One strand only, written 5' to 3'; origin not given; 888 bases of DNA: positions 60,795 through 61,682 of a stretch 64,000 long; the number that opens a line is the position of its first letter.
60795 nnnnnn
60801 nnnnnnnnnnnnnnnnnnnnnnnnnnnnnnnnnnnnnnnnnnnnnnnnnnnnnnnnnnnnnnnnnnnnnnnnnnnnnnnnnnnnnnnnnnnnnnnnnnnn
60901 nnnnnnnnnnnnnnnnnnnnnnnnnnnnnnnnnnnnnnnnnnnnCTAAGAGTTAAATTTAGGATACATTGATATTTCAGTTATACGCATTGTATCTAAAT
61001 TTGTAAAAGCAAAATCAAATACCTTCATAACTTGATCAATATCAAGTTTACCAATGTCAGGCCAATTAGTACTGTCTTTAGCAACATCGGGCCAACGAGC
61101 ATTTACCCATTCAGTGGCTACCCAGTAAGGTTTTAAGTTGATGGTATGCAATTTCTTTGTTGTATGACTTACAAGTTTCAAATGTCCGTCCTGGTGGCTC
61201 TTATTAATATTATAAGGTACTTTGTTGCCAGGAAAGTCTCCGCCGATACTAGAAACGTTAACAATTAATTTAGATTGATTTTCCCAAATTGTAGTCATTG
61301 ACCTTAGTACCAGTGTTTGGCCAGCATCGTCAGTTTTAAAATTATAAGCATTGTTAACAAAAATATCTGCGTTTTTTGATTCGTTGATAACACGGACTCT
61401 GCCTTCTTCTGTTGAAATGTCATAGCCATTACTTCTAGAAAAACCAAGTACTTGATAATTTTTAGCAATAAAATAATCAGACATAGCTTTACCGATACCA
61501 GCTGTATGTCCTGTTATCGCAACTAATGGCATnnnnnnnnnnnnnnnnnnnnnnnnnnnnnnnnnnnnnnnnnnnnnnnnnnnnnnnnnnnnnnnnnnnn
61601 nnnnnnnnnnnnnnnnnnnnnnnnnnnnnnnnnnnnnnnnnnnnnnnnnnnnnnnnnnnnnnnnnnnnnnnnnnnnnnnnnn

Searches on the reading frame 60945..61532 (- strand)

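Call 70: search_protein_families(library=pfam, proteins=[window:60945-61532:-], max_evalue=0.01)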
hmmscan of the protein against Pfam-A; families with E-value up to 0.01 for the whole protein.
window:60945-61532:- (195 aa): 2 families
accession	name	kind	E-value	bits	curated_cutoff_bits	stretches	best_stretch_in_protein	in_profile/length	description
PF00106.31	adh_short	-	1.2e-05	25.4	26.6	1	4-35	3-34/195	short chain dehydrogenase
PF01370.27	Epimerase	-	0.0083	16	20.9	0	4-38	1-35/240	NAD dependent epimerase/dehydratase family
